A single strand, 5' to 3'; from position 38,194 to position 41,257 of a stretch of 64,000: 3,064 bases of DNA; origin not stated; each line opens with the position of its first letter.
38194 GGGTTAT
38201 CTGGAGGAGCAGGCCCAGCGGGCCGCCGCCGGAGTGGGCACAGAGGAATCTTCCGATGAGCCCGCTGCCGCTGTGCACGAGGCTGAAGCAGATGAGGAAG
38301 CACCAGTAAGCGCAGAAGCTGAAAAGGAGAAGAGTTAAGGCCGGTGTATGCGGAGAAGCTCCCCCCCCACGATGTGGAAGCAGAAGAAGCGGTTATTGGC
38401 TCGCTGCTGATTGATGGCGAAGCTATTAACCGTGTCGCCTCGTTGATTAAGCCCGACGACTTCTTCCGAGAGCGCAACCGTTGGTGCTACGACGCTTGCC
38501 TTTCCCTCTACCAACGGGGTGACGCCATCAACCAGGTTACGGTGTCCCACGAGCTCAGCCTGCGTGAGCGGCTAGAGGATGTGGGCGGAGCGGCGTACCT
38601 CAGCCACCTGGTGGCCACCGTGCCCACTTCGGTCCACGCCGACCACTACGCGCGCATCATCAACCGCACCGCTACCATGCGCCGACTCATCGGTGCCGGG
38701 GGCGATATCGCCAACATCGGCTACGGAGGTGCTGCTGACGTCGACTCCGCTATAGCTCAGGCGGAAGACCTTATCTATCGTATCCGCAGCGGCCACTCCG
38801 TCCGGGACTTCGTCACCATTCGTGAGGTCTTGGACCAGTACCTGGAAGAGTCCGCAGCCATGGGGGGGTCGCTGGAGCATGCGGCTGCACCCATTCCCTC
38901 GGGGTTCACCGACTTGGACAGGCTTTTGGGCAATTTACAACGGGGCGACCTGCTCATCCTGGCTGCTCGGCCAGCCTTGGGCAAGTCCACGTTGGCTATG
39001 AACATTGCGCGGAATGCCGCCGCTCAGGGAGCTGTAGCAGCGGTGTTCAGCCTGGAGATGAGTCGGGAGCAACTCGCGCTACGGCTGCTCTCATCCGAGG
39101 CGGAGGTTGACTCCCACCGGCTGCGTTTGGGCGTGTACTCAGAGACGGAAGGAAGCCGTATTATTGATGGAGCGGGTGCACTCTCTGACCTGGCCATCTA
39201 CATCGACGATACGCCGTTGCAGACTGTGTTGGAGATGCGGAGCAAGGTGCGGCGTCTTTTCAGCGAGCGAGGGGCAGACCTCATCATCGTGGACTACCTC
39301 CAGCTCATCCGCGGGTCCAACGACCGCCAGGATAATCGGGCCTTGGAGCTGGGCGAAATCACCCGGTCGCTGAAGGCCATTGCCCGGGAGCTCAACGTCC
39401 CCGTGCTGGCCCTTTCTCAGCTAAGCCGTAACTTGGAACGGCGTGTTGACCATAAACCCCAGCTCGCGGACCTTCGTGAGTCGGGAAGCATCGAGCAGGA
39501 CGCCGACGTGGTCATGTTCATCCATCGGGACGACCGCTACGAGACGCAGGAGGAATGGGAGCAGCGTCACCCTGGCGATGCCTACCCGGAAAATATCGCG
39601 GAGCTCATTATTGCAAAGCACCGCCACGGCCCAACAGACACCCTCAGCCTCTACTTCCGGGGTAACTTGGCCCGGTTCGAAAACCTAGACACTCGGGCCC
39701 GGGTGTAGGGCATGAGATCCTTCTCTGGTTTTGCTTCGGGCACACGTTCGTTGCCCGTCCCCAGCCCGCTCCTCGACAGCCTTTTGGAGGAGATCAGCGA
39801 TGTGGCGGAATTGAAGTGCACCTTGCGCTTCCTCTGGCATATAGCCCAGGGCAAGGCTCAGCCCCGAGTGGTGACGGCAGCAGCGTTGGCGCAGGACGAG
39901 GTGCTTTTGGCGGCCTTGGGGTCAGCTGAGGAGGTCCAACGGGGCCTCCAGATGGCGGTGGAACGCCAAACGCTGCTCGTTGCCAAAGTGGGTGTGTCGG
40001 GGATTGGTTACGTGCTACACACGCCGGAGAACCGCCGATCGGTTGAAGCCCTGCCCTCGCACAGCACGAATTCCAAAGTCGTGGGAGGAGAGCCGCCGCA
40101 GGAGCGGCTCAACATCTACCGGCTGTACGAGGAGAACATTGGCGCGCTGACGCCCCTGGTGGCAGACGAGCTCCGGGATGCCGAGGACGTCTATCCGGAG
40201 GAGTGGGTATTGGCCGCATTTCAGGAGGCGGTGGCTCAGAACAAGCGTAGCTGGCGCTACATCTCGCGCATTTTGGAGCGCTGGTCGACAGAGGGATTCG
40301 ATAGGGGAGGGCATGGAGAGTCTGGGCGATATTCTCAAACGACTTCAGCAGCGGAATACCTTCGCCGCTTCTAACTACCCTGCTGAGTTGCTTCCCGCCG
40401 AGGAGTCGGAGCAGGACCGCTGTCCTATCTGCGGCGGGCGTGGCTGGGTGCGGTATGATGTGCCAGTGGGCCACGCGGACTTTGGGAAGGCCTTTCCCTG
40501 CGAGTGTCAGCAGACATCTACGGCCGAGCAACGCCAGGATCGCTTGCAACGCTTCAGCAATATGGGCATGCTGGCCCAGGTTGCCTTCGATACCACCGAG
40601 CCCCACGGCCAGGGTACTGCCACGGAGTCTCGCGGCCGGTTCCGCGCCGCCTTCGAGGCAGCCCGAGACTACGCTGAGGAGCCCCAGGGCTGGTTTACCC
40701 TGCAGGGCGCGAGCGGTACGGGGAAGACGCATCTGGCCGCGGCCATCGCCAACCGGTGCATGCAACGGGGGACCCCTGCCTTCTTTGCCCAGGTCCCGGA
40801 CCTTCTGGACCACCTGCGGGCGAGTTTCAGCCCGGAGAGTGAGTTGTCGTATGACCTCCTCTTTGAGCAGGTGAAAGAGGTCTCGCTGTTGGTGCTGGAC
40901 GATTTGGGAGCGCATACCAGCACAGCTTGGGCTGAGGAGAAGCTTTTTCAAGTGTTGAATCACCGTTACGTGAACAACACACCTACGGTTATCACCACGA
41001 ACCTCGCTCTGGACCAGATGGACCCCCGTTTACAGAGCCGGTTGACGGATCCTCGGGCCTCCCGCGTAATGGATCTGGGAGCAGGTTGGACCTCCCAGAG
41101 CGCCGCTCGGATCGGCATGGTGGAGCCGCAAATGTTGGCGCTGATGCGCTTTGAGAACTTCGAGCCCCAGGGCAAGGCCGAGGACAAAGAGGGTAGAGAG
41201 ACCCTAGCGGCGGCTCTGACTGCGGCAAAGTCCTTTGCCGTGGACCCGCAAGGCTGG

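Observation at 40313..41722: Helicase loader made of two tandem DnaC/DnaI-type AAA+ modules behind a Cys4 zinc ribbon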

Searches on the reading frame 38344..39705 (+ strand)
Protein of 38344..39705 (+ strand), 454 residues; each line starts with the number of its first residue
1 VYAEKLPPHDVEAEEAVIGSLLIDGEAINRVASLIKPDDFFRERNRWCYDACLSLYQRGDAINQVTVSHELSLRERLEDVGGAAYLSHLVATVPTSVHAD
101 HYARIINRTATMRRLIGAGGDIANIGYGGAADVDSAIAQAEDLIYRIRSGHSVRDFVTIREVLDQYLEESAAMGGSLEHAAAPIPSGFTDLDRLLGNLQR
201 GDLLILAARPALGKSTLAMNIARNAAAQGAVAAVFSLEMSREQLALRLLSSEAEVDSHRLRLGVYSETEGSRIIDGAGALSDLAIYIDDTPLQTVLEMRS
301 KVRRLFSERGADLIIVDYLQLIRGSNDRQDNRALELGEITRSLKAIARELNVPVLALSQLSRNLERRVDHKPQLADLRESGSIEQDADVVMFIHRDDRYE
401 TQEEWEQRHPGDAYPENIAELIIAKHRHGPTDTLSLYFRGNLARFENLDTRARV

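Call 3: search_protein_families(library=pfam, proteins=[window:38344-39705:+], max_evalue=0.01)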
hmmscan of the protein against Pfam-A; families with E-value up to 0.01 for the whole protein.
window:38344-39705:+ (454 aa): 3 families
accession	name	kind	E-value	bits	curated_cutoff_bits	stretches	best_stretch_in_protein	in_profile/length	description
PF03796.21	DnaB_C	-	4.9e-96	321.5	27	1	184-447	2-255/255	DnaB-like helicase C terminal domain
PF00772.26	DnaB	-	1.2e-29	102.8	23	1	7-107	2-102/103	DnaB-like helicase N terminal domain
PF13481.12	AAA_25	-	4.6e-15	56.2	27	1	193-360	24-190/195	AAA domain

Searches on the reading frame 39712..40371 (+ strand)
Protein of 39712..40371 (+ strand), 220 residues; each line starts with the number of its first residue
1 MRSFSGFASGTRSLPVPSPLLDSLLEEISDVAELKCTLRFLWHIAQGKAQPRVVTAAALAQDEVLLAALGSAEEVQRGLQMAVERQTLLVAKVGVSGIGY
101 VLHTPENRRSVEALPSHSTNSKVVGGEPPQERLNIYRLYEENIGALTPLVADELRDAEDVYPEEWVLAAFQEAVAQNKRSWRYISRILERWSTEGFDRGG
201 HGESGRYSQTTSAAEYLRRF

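Call 3: search_protein_families(library=pfam, proteins=[window:39712-40371:+], max_evalue=0.01)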
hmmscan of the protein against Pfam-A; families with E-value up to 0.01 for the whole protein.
window:39712-40371:+ (220 aa): 1 family
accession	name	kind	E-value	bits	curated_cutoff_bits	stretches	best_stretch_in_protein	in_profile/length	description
PF07261.16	DnaB_2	-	1.6e-10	40.9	22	1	137-196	2-64/74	Replication initiation and membrane attachment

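Call 6: search_protein_families(library=ncbifam, proteins=[window:39712-40371:+], max_evalue=0.01)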
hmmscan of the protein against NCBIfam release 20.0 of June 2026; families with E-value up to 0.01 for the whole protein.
window:39712-40371:+ (220 aa): 1 family
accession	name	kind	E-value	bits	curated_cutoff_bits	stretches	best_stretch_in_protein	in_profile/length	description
TIGR01446.1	DnaD_dom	domain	4.3e-11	42.8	24.95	1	135-196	1-65/73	DnaD domain protein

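Call 68: search_protein_families(library=phrogs, proteins=[window:39712-40371:+], max_evalue=0.00001)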
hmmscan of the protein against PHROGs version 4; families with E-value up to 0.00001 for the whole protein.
window:39712-40371:+ (220 aa): 5 families
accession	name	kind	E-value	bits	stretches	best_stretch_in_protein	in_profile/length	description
phrog_186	-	DNA, RNA and nucleotide metabolism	4.6e-14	53.8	1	131-196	169-235/308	DnaD-like helicase loader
phrog_6251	-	DNA, RNA and nucleotide metabolism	3.9e-08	34.1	1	132-195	192-256/284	replisome organizer DnaA-like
phrog_2562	-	DNA, RNA and nucleotide metabolism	8.4e-07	29.9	1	132-203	191-263/290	replication initiation protein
phrog_4016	-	DNA, RNA and nucleotide metabolism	1.2e-06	29.4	1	158-197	59-98/159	replication initiation protein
phrog_6493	-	DNA, RNA and nucleotide metabolism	1.2e-06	29.1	1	134-196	153-215/261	DnaD-like helicase loader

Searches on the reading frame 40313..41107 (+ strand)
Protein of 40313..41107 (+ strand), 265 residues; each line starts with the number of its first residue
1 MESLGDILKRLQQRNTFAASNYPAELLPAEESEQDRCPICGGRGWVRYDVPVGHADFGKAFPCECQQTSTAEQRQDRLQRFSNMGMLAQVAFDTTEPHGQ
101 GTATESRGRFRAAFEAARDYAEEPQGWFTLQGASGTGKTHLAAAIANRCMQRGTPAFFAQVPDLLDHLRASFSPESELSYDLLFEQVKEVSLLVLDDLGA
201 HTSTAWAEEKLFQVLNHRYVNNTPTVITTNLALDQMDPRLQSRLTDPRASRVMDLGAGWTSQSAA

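Call 3: search_protein_families(library=pfam, proteins=[window:40313-41107:+], max_evalue=0.01)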
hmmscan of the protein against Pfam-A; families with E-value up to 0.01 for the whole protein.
window:40313-41107:+ (265 aa): 9 families
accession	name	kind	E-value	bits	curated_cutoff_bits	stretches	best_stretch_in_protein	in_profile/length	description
PF01695.23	IstB_IS21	-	4.1e-18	66.2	24.1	1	129-240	96-203/238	IstB-like ATP binding protein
PF00004.35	AAA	-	1.7e-08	35.4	21.2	1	130-244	3-123/131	ATPase family associated with various cellular activities (AAA)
PF00308.24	Bac_DnaA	-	4.7e-07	30.6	23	1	111-245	17-156/162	Bacterial DnaA ATPAse domain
PF13191.12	AAA_16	-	0.00011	23.1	32.6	1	109-237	11-142/167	AAA ATPase domain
PF04851.21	ResIII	-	0.00085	19.7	22.5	1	117-177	15-78/164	Type III restriction enzyme, res subunit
PF13604.12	AAA_30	-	0.0034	17.6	27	1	115-155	8-48/191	AAA domain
PF07728.20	AAA_5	-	0.004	17.6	22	1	130-221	4-96/139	AAA domain (dynein-related subfamily)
PF20720.3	nSTAND3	-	0.0044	17.2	27.2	1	113-163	6-56/155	Novel STAND NTPase 3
PF05729.18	NACHT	-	0.007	16.6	26.7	0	129-157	4-32/167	NACHT domain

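Call 6: search_protein_families(library=ncbifam, proteins=[window:40313-41107:+], max_evalue=0.01)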
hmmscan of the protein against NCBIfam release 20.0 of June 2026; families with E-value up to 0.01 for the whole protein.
window:40313-41107:+ (265 aa): 18 families
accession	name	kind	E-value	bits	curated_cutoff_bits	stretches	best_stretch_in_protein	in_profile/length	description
NF005992.0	PRK08116.1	subfamily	2.4e-37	128.6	189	1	30-246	12-235/269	hypothetical protein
NF005304.0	PRK06835.1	equivalog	6.6e-25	87.9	215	1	15-245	83-302/330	ATP-binding protein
NF038214.1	IS21_help_AAA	equivalog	3.3e-22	79.3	200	1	129-238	94-199/232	IS21-like element helper ATPase IstB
NF006505.0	PRK08939.1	equivalog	7e-22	78.1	228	1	65-253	96-286/306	primosomal protein DnaI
NF005931.1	PRK07952.1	equivalog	9e-20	71.3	357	1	105-246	77-220/246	replicative helicase loader DnaC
NF005378.0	PRK06921.1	subfamily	3e-19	69.1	207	1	28-243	24-239/266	hypothetical protein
NF009043.0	PRK12377.1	subfamily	6.3e-18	65.3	389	1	111-246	84-220/248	ATP-binding protein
NF001154.0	PRK00149.3-3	equivalog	4.1e-13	49.1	410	1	112-244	134-273/462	chromosomal replication initiator protein DnaA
NF006616.1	PRK09183.1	subfamily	2e-12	47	300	1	130-238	105-210/253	IS21-like element helper ATPase IstB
TIGR00362.1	DnaA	equivalog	2.7e-11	43.2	343.9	1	112-245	121-259/437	chromosomal replication initiator protein DnaA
TIGR03420.1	DnaA_homol_Hda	equivalog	8.3e-11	41.9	194.8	1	112-246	24-150/226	DnaA regulatory inactivator Hda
NF005098.0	PRK06526.1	subfamily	1.9e-08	34.1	296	1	129-232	113-212/266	transposase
NF006038.0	PRK08181.1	subfamily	2e-08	33.8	317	1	129-231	111-209/271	transposase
NF009087.0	PRK12422.1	equivalog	0.00035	19.9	657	1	130-244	146-260/455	chromosomal replication initiator protein DnaA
NF051883.1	DnaARegInactHdaA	equivalog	0.00064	19.4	300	0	114-148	30-64/229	DnaA regulatory inactivator HdaA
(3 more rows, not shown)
